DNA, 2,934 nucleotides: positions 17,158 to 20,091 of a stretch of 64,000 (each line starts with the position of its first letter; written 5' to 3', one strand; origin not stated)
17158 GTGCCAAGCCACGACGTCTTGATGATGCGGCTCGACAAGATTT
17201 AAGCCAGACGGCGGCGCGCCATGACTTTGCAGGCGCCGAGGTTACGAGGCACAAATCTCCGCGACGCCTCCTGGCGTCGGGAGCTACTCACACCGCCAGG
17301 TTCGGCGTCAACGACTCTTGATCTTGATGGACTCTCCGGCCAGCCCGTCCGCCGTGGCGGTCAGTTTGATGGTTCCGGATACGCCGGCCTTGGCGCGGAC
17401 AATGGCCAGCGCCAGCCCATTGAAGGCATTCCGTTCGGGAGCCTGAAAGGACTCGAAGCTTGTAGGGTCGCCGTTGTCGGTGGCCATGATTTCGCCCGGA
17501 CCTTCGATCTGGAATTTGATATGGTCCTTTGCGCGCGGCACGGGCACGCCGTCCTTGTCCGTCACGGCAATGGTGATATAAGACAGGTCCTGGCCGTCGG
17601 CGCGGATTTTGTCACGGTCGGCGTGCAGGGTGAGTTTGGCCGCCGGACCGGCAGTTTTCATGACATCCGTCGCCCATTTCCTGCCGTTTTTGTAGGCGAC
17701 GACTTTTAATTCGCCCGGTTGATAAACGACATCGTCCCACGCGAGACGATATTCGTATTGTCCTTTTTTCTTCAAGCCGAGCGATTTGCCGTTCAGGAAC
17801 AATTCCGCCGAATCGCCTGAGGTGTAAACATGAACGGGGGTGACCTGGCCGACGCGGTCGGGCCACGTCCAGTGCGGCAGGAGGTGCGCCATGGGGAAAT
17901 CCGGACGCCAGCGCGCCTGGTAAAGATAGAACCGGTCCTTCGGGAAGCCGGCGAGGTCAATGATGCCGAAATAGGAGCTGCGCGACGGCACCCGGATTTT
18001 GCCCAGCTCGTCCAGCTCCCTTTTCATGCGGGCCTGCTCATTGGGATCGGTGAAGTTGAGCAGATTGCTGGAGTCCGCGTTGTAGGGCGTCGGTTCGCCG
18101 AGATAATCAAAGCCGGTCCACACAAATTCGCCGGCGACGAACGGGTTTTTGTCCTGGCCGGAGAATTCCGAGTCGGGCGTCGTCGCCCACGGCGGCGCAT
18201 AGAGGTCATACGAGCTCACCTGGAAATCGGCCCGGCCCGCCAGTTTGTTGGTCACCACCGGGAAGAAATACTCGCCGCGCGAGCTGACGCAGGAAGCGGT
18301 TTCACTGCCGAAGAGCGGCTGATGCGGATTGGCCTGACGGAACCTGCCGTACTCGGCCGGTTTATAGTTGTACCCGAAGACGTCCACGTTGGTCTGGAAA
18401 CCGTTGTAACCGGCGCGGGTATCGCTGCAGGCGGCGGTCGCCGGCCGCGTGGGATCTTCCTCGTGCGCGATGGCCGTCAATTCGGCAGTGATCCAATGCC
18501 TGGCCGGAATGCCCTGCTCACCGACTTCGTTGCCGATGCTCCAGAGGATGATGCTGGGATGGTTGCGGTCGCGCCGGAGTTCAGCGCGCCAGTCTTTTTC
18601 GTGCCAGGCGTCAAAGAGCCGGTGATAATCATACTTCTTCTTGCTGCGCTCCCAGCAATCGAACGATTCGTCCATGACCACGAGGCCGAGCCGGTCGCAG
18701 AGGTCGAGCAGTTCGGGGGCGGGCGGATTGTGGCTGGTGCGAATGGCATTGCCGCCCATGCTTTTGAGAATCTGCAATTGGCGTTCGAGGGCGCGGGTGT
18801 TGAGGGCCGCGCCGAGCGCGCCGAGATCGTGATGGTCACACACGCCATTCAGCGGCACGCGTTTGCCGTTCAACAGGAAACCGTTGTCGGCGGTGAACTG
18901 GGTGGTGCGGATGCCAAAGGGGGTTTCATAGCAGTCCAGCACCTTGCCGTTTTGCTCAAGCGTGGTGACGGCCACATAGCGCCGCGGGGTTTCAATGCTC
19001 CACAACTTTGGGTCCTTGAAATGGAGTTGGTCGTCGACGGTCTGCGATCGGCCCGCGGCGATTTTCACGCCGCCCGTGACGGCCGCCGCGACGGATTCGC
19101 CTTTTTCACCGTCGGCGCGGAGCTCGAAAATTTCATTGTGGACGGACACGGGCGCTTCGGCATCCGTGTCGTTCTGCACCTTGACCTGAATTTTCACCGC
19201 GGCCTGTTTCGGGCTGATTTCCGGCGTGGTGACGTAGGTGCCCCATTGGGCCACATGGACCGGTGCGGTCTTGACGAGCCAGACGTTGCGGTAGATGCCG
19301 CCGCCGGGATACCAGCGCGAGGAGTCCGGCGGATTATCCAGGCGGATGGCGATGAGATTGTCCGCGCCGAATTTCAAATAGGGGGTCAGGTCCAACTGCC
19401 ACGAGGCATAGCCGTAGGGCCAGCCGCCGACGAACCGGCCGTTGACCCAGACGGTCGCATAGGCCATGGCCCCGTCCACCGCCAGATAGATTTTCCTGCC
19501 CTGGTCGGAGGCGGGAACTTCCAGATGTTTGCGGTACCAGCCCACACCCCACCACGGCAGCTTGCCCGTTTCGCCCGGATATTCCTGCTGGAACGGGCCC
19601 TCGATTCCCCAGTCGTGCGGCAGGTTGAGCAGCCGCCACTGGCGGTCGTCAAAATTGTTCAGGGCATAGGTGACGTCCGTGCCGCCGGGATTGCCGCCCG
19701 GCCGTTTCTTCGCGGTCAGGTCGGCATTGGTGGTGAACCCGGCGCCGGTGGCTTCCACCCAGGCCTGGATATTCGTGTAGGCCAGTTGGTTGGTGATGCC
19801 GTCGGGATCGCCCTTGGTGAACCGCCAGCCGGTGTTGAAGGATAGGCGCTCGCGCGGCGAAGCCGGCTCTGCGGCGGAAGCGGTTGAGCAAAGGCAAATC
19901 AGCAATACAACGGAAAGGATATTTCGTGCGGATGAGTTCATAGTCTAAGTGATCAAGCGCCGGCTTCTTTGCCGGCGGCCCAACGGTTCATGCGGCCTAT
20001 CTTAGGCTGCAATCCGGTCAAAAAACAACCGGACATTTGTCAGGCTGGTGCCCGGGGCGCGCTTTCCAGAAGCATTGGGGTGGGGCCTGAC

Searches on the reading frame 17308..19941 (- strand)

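Call 64: search_protein_families(library=pfam, proteins=[window:17308-19941:-], max_evalue=0.00001)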
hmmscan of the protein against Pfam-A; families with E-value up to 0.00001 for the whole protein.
window:17308-19941:- (877 aa): 8 families
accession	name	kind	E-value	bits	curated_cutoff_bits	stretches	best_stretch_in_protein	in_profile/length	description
PF18565.7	Glyco_hydro2_C5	-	8.5e-38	128.8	32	1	770-872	1-102/103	Glycoside hydrolase family 2 C-terminal domain 5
PF02836.23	Glyco_hydro_2_C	-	1.5e-29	103.5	21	1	352-524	5-181/302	Glycosyl hydrolases family 2, TIM barrel domain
PF16355.11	DUF4982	-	6.7e-25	87.3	23.9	1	698-757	1-61/61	Domain of unknown function (DUF4982)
PF00703.27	Glyco_hydro_2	-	1.3e-16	61.7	23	1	235-345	5-109/109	Glycosyl hydrolases family 2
PF02837.24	Glyco_hydro_2_N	-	1.8e-16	61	28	1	101-225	30-168/169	Glycosyl hydrolases family 2, sugar binding domain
PF22666.2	Glyco_hydro_2_N2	-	2.5e-07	31.4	27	1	135-207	51-123/167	Glycosyl hydrolase 2 galactose-binding domain-like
PF09134.16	Invasin_D3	-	3.6e-06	27.8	33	0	768-837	3-72/98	Invasin, domain 3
PF13364.12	BetaGal_ABD2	-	9.3e-06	26.8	23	0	97-203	1-108/112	Beta-galactosidase second all-beta domain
